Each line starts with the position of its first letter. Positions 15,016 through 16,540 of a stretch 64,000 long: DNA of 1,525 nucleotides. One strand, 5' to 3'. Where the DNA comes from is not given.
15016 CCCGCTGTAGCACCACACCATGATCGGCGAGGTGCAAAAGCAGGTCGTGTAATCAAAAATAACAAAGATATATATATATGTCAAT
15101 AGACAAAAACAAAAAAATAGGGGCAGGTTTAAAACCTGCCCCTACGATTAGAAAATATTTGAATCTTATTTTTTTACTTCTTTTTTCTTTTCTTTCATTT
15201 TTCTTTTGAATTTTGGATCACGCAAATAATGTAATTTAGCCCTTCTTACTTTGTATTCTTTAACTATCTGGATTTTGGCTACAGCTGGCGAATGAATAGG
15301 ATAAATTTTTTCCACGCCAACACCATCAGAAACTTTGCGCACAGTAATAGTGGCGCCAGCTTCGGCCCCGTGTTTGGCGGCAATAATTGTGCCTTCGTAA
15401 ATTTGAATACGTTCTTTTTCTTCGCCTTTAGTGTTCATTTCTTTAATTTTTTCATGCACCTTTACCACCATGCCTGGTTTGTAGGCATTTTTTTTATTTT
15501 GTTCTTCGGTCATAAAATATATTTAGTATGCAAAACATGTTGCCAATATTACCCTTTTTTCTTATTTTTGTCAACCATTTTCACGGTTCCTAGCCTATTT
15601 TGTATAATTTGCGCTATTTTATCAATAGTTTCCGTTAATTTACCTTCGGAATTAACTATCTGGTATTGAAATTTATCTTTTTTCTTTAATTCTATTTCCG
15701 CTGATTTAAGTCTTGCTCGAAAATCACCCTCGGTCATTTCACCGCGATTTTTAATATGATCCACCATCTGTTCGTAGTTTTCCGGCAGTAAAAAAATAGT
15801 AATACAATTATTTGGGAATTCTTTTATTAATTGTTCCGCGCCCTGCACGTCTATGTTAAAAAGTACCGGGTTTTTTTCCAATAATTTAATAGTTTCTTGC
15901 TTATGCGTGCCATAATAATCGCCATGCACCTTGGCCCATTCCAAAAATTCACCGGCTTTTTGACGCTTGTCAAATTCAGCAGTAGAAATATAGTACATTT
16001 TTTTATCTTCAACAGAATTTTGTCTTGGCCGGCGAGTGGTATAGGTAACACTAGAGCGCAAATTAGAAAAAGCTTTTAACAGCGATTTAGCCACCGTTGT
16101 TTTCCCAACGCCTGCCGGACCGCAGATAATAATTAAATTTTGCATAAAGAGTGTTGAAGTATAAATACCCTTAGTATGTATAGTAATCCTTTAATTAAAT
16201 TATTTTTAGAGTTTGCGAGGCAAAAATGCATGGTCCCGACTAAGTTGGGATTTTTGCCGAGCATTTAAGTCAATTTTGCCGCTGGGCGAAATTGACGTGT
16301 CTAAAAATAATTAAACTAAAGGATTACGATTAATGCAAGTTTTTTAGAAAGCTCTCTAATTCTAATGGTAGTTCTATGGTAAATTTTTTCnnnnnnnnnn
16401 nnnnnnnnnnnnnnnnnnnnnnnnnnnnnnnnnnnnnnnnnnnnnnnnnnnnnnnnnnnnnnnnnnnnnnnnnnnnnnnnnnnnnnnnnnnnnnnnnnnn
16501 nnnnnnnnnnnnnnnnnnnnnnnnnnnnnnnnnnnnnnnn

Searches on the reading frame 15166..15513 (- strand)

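Call 21: search_protein_families(library=pfam, proteins=[window:15166-15513:-])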
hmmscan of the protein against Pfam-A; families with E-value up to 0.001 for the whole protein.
window:15166-15513:- (115 aa): 1 family
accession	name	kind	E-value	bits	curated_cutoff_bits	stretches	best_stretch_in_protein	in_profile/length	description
PF01245.26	Ribosomal_L19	-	1.9e-29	102.3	22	1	6-104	13-105/111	Ribosomal protein L19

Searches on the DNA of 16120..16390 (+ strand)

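Call 8: search_rna_families(source=window, start=16120, end=16390, threshold=evalue, max_evalue=10, show_alignments=3)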
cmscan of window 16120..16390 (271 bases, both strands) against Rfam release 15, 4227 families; matches with E-value up to 10: 3.
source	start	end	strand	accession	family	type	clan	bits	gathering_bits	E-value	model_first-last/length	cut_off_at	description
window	16184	16326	-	RF04128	MIR8562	Gene; miRNA;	-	20.7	211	0.079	1-242/242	no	MIR8562 microRNA precursor family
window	16187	16246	-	RF01933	bxd_5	Gene; lncRNA;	-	13.6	50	0.51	1-57/57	no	Bithoraxoid conserved region 5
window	16124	16267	+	RF01295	SCARNA7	Gene; snRNA; snoRNA; scaRNA;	-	10.5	65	1.1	1-330/330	no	Small Cajal body-specific RNA 7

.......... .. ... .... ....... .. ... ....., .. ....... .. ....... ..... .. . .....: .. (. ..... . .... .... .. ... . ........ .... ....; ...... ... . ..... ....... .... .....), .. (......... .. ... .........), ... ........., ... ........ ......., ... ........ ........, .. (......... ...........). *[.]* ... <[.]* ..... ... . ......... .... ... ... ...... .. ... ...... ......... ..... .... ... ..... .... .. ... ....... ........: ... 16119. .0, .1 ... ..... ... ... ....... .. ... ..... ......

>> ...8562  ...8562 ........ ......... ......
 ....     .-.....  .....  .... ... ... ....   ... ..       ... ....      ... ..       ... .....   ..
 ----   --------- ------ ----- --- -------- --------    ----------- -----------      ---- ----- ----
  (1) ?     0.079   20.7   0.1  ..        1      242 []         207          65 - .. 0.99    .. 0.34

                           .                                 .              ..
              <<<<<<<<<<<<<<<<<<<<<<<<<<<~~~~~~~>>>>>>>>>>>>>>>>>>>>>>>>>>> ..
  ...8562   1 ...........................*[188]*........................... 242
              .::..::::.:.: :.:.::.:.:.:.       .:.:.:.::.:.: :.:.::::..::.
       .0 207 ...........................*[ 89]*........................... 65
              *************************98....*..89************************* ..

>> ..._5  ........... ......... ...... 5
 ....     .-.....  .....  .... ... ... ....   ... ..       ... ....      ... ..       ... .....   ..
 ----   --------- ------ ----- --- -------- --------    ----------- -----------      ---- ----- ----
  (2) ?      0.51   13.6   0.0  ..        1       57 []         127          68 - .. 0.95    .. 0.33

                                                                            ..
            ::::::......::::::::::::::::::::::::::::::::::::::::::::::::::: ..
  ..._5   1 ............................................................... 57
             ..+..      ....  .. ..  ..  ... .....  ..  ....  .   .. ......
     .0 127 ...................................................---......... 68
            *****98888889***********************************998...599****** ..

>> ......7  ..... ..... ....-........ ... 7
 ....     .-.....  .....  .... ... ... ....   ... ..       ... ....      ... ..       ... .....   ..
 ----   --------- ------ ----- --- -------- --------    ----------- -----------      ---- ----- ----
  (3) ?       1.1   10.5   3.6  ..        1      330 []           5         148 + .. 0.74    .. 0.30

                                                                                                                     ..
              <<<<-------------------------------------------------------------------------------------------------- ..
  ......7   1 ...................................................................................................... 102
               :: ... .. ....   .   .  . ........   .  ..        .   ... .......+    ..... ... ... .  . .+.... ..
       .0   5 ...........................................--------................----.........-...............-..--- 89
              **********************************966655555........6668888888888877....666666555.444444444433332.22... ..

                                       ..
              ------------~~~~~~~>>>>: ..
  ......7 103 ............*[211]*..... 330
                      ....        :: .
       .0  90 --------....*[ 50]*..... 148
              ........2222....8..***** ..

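Call 49: search_dna_similar(query=window:16172-16345:+, collection=plasmids, mode=distant, max_evalue=0.01)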
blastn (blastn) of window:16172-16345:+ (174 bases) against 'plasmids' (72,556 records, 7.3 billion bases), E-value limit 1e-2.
No match.
